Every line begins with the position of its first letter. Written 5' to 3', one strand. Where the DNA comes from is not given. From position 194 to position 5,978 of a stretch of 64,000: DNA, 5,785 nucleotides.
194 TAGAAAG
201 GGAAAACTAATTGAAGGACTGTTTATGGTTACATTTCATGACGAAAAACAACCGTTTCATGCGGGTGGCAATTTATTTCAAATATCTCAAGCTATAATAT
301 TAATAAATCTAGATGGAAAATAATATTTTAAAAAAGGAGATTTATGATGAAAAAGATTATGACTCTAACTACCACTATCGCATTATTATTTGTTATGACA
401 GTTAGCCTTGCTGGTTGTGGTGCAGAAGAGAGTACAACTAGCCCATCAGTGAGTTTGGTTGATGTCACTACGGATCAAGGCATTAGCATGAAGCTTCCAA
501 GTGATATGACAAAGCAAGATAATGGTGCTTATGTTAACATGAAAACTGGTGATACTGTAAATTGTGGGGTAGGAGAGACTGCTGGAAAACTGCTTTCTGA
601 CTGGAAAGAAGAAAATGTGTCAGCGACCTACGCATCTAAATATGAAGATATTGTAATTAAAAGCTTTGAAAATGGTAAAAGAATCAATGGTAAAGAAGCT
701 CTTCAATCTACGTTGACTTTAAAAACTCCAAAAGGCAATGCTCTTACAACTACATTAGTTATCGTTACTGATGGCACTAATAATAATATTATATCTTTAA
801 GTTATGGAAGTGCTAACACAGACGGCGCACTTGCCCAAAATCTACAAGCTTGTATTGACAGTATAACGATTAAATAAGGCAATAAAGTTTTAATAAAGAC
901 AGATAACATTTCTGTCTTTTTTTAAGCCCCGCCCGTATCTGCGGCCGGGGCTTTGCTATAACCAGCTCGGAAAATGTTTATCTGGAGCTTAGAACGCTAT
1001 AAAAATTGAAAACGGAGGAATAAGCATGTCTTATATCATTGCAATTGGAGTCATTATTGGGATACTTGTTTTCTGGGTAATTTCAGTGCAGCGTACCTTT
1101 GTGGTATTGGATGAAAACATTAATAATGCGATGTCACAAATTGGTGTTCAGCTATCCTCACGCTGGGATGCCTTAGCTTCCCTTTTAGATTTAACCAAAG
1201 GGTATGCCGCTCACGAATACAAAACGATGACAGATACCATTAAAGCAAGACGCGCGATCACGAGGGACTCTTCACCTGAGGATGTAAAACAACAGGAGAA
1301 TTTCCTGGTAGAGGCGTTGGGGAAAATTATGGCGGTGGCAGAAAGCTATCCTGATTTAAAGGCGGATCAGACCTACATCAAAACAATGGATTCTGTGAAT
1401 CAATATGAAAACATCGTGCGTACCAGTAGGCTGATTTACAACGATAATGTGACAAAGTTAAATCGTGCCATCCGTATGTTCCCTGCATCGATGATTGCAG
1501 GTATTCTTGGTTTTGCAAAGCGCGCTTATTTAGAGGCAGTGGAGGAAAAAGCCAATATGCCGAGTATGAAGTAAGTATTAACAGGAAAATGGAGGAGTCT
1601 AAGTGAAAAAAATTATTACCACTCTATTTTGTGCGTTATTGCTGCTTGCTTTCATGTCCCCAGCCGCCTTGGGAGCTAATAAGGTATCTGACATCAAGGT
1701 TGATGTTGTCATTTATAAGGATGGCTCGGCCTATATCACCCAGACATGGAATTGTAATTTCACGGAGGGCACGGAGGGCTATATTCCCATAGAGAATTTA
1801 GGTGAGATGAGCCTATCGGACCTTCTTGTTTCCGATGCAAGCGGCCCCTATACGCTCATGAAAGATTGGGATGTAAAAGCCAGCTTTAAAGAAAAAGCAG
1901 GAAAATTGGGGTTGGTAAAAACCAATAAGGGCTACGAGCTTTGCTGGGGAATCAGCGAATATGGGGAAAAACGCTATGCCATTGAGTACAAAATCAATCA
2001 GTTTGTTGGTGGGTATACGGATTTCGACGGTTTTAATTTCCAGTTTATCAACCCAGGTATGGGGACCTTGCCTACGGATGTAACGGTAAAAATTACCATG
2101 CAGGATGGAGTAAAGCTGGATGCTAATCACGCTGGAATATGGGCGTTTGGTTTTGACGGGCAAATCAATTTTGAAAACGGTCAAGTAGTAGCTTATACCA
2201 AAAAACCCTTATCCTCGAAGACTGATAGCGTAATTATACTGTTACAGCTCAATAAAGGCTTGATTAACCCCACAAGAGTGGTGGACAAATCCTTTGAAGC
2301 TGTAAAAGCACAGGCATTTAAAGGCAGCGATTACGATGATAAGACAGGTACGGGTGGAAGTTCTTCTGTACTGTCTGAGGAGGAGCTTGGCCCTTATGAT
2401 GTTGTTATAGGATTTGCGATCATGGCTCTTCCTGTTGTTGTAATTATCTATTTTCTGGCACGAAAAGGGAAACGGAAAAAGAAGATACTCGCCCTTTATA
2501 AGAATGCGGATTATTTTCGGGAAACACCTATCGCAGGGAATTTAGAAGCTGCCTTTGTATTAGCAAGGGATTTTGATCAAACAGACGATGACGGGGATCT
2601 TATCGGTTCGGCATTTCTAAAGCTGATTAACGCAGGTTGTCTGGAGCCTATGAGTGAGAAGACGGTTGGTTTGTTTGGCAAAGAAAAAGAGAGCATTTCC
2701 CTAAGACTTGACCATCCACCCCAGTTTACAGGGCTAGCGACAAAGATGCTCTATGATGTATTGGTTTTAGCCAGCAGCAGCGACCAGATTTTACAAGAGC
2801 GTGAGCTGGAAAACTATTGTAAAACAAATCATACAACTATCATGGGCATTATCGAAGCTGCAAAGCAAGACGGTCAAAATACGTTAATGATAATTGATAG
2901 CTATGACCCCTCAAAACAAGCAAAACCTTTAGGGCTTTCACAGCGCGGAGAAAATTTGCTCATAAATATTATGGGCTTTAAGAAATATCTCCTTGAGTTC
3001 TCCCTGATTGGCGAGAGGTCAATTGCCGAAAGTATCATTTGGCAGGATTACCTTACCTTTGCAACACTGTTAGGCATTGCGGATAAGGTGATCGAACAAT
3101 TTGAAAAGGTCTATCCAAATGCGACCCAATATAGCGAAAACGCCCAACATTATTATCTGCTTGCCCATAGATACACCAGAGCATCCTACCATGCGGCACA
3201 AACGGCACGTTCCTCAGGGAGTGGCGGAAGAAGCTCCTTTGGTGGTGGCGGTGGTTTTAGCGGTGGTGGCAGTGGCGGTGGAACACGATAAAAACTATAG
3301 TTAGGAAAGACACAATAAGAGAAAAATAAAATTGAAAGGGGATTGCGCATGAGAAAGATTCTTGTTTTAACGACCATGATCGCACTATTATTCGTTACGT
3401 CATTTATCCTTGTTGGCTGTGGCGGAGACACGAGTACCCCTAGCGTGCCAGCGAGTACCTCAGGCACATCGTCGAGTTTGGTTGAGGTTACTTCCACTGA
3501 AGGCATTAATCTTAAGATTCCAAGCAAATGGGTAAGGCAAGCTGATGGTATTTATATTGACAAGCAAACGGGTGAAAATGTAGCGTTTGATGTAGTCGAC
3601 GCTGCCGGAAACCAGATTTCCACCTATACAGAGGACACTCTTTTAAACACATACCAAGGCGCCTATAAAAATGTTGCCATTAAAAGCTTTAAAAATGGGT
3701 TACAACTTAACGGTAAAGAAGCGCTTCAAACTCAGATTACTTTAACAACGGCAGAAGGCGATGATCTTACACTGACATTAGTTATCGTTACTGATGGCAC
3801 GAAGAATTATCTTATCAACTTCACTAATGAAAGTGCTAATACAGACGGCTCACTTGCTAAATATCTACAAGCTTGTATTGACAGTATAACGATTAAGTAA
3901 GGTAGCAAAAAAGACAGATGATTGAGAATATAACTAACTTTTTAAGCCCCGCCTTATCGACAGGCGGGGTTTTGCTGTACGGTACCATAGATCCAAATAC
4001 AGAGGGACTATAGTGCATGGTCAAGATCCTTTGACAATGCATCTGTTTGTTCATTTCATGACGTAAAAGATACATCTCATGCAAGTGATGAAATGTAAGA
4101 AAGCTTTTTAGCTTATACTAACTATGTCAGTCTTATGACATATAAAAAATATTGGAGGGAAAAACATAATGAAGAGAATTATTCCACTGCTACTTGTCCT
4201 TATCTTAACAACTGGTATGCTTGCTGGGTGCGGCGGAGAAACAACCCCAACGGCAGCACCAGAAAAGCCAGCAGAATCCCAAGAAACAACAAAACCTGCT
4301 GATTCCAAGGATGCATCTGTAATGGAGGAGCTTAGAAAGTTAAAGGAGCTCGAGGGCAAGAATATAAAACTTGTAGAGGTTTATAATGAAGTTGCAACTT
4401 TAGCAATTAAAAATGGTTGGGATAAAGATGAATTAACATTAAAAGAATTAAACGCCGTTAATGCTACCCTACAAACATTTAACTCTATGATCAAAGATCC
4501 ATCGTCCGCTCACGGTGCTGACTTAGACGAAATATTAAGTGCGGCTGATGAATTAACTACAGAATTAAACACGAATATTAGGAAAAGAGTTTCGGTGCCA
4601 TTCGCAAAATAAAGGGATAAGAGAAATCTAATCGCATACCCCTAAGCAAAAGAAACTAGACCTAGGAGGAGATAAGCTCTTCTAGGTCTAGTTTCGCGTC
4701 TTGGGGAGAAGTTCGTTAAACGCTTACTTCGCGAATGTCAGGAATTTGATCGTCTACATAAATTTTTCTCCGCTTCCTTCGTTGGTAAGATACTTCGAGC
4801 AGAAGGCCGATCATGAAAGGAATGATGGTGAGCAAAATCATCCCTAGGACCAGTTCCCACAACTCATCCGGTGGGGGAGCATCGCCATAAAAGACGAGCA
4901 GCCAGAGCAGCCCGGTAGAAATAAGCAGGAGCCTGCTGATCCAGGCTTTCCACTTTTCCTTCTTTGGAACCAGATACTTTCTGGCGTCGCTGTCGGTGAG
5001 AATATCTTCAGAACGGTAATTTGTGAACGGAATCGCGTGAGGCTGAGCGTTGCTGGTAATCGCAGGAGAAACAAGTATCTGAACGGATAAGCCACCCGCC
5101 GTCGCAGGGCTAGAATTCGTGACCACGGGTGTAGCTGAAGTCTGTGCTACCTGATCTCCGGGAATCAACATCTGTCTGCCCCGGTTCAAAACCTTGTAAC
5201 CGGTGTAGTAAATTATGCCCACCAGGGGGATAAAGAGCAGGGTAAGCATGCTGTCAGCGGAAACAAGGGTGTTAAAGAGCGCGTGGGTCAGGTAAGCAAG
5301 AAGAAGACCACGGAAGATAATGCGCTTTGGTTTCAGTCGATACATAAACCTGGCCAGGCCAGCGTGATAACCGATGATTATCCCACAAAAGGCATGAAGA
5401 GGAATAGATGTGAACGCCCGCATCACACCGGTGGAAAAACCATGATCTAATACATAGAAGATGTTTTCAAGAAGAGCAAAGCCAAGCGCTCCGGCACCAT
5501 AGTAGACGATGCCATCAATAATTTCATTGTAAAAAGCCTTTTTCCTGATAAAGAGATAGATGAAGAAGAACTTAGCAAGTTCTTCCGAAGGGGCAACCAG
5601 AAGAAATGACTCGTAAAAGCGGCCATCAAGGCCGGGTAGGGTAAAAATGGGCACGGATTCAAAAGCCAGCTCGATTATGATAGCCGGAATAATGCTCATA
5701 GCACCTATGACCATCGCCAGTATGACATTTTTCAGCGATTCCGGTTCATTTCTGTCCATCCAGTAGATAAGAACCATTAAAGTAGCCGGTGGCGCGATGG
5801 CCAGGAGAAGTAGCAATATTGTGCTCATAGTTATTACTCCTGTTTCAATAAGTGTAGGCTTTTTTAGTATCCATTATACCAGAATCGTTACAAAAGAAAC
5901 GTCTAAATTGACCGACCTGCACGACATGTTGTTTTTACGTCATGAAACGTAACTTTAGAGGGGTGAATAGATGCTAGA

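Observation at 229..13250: Six-copy 34-bp direct-repeat box defines a probable LytTR-type cell-envelope regulon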

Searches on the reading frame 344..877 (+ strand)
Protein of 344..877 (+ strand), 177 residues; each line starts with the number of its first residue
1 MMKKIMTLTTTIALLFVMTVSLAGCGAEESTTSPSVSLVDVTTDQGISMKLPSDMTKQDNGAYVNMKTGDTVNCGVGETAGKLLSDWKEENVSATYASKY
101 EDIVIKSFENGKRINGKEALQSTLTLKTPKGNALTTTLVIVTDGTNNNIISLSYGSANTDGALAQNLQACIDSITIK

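Call 7: search_protein_families(library=pfam, proteins=[window:344-877:+], max_evalue=0.01)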
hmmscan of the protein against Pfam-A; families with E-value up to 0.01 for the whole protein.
window:344-877:+ (177 aa): 0 families

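Call 10: find_encoding_contigs(protein=window:344-877:+, flank=10000, max_places=6)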
Protein window:344-877:+ (177 aa): no gene with exactly this product is on record in the collection.

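Call 38: search_protein_families(library=ncbifam, proteins=[window:344-877:+], max_evalue=0.001)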
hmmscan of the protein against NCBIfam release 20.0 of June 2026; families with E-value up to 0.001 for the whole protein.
window:344-877:+ (177 aa): 0 families

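Call 60: search_protein_families(library=pfam, proteins=[window:344-877:+], max_evalue=1)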
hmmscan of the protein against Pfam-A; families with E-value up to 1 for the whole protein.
window:344-877:+ (177 aa): 4 families
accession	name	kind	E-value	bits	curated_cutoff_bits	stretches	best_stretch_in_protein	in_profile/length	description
PF11685.13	DUF3281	-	0.017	15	24.1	1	92-176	46-127/267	Protein of unknown function (DUF3281)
PF21821.3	Dit_like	-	0.062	13.8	24.2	1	35-127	36-114/127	Dit-like phage tail protein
PF16339.10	DUF4969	-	0.11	13.4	31.4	1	2-49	2-49/79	Domain of unknown function (DUF4969)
PF14341.11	PilX_N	-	0.39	11.2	25.5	0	130-145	1-16/51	PilX N-terminal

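Call 68: predict_structure(alignment_id=A1)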
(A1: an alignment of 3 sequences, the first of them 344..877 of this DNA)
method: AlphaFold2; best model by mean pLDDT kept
length: 177 residues; sequences in the alignment: 3
mean_pLDDT: 80.4   pTM: 0.73
mean pLDDT of the five models: 80.4, 79.9, 79.0, 75.8, 70.0
residues with pLDDT >= 90: 106; 70-90: 30; 50-70: 7; < 50: 34
segments of 3 or more residues with pLDDT < 50: 1-33
pLDDT, mean of each block of 10 residues (from residue 1): 38 36 37 70 92 94 93 78 78 90 95 92 95 95 89 92 94 92
secondary structure, 60 per line:
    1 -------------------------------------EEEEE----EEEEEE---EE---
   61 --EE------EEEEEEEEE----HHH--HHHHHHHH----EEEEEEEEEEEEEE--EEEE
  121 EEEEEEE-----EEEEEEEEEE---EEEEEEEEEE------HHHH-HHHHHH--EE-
elements in order: E38-42 E47-52 E71-79 H89-96 E101-114 E117-127 E133-142 E146-155 H162-165 H167-172

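Call 70: fold_search(model_id=the predicted structure, library=pdb)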
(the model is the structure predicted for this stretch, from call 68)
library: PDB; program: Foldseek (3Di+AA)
matches with E <= 10: 1474; with E <= 0.001: 30
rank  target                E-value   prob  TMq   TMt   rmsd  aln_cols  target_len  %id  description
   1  9grx_0                3.8e-07  1.00  0.59  0.66   3.6       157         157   13  NDH-PSI-LHCI supercomplex from S. oleracea (released 2025-02-12)
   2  7pi0_P                9.1e-07  1.00  0.64  0.61   8.0       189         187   13  Unstacked compact Dunaliella PSII (released 2022-08-17)
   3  8z9d_P                1.1e-06  1.00  0.65  0.62   8.4       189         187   12  cryo-EM structure of PSII-LHCII megacomplex from spinach (released 2024-11-13)
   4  6kac_P                1.7e-06  1.00  0.62  0.58   9.6       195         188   11  Cryo-EM structure of the C2S2-type PSII-LHCII supercomplex from Chlamydomonas reihardtii (released 2019-10-23)
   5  4rth_A                1.9e-06  1.00  0.66  0.69   3.0       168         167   11  The crystal structure of PsbP from Zea mays (released 2015-03-11)
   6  9gnw_P                2.2e-06  1.00  0.63  0.60   3.6       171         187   13  Universal PSII assembly intermediate (released 2025-09-17)
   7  4rth_B                2.4e-06  1.00  0.61  0.65   4.0       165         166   11  The crystal structure of PsbP from Zea mays (released 2015-03-11)
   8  2vu4                  2.7e-06  1.00  0.66  0.77   2.7       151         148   11  Structure of PsbP protein from Spinacia oleracea at 1.98 A resolution (released 2009-07-21)
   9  2xb3                  7.7e-06  1.00  0.64  0.72   3.2       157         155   11  The Structure of Cyanobacterial PsbP (released 2010-08-25)
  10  8bd3_F1               8.1e-06  1.00  0.61  0.58   4.2       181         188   13  Cryo-EM structure of the Photosystem II - LHCII supercomplex from Chlorella ohadi (released 2023-08-09)
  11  4rti                  9.0e-06  1.00  0.65  0.65   3.4       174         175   12  The crystal structure of PsbP from Spinacia oleracea (released 2015-03-11)
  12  3jcu_P                1.9e-05  1.00  0.65  0.66   3.5       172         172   12  Cryo-EM structure of spinach PSII-LHCII supercomplex at 3.2 Angstrom resolution (released 2016-05-25)
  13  9i4t_P                2.8e-05  1.00  0.59  0.61   3.9       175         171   11  Photosystem II from Arabidopsis thaliana (released 2026-03-25)
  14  5xnl_P                5.4e-05  1.00  0.61  0.58   7.5       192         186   10  Structure of stacked C2S2M2-type PSII-LHCII supercomplex from Pisum sativum (released 2017-09-20)
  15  1v2b_B                5.7e-05  1.00  0.59  0.68   3.6       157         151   11  Crystal Structure of PsbP Protein in the Oxygen-Evolving Complex of Photosystem II from Higher Plants (released 2004-05-18)
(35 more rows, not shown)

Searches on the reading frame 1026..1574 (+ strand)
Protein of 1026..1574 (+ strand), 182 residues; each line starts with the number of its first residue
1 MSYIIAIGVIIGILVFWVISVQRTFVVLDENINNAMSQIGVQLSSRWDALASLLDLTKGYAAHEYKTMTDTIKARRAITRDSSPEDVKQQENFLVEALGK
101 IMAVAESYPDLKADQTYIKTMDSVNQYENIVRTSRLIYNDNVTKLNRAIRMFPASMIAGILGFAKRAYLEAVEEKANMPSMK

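Call 7: search_protein_families(library=pfam, proteins=[window:1026-1574:+], max_evalue=0.01)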
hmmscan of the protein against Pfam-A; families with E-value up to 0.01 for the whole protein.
window:1026-1574:+ (182 aa): 1 family
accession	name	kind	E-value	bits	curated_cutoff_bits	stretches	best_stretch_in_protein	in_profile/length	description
PF04011.17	LemA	-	4.1e-39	134.2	26.2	1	35-181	1-147/149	LemA family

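Call 13: find_encoding_contigs(protein=window:1026-1574:+, flank=10000, max_places=6)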
Protein window:1026-1574:+ (182 aa): 2 contigs read that carry it; 1 place shown.
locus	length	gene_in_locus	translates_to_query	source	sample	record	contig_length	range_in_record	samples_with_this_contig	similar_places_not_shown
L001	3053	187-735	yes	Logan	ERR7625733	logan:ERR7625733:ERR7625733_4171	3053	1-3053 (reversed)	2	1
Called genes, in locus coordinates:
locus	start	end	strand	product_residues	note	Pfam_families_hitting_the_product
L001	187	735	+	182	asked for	PF04011:LemA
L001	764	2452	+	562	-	PF20990:DUF2207_C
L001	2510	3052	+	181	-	?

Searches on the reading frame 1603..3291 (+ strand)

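Call 7: search_protein_families(library=pfam, proteins=[window:1603-3291:+], max_evalue=0.01)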
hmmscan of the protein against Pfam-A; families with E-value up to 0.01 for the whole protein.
window:1603-3291:+ (562 aa): 2 families
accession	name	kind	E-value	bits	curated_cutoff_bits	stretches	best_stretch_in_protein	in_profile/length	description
PF20990.2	DUF2207_C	-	6e-13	49.5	33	1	446-500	193-247/247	Predicted membrane protein (DUF2207) C-terminal domain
PF09972.14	DUF2207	-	2.6e-09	37.9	24.4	1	28-181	2-135/172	Predicted membrane protein (DUF2207) N-terminal domain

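Call 38: search_protein_families(library=ncbifam, proteins=[window:1603-3291:+], max_evalue=0.001)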
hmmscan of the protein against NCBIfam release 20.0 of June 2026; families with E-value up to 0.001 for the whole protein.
window:1603-3291:+ (562 aa): 0 families

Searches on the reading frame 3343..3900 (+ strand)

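Call 7: search_protein_families(library=pfam, proteins=[window:3343-3900:+], max_evalue=0.01)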
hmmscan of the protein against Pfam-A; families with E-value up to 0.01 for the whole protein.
window:3343-3900:+ (185 aa): 0 families

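Call 60: search_protein_families(library=pfam, proteins=[window:3343-3900:+], max_evalue=1)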
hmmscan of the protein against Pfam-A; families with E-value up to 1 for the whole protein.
window:3343-3900:+ (185 aa): 4 families
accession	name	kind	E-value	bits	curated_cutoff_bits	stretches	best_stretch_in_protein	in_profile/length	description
PF04822.18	Takusan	-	0.061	13.7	28.1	1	123-156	17-50/85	Takusan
PF01789.22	PsbP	-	0.094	13.2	23.5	0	53-183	11-154/155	PsbP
PF25726.1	UL148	-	0.14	11.5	27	1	133-167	185-219/327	Cytomegalovirus endoplasmic reticulum-resident glycoprotein UL148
PF11197.13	DUF2835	-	0.18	12.2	25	0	97-120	11-33/71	Protein of unknown function (DUF2835)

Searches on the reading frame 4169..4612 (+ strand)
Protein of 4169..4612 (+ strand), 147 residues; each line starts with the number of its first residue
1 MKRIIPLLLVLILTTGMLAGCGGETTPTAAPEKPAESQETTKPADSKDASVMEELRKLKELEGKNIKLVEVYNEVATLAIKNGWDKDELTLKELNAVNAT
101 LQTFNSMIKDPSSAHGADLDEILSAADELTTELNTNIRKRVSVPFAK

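Call 7: search_protein_families(library=pfam, proteins=[window:4169-4612:+], max_evalue=0.01)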
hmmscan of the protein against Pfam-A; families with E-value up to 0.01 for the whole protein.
window:4169-4612:+ (147 aa): 0 families

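Call 38: search_protein_families(library=ncbifam, proteins=[window:4169-4612:+], max_evalue=0.001)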
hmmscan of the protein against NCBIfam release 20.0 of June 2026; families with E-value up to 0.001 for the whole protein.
window:4169-4612:+ (147 aa): 0 families

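Call 60: search_protein_families(library=pfam, proteins=[window:4169-4612:+], max_evalue=1)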
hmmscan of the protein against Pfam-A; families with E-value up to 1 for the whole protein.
window:4169-4612:+ (147 aa): 3 families
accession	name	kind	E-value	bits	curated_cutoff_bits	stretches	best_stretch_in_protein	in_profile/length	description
PF02680.19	DUF211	-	0.032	14.8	22.1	1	41-81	10-50/89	Uncharacterized ArCR, COG1888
PF07011.16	Elf4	-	0.13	12.6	27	1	94-142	14-62/83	Early Flowering 4 domain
PF12079.13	DUF3558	-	0.15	12.4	34.1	1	17-47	2-34/173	Protein of unknown function (DUF3558)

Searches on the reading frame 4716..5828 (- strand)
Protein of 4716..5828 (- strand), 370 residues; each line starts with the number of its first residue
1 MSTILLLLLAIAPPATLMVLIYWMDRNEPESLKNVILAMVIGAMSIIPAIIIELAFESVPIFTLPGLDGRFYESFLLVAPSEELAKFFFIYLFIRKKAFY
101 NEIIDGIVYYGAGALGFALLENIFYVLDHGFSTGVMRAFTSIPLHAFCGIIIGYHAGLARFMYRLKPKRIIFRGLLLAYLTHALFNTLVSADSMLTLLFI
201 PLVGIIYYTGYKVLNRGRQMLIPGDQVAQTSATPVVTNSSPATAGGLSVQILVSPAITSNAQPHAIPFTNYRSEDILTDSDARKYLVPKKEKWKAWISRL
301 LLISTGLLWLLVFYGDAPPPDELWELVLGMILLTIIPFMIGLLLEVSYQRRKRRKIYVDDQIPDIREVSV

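Call 7: search_protein_families(library=pfam, proteins=[window:4716-5828:-], max_evalue=0.01)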
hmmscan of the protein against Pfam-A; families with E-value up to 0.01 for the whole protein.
window:4716-5828:- (370 aa): 1 family
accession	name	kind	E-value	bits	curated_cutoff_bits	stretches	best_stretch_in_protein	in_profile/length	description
PF13367.11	PrsW-protease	-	4.2e-32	111.7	23.5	1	31-203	2-193/196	PrsW family intramembrane metalloprotease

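Call 38: search_protein_families(library=ncbifam, proteins=[window:4716-5828:-], max_evalue=0.001)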
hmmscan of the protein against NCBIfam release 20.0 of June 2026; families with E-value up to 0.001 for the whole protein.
window:4716-5828:- (370 aa): 1 family
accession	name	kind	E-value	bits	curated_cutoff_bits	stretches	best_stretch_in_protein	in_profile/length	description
NF033739.1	intramemb_PrsW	equivalog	5e-36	124.4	225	1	5-213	2-206/210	glutamic-type intramembrane protease PrsW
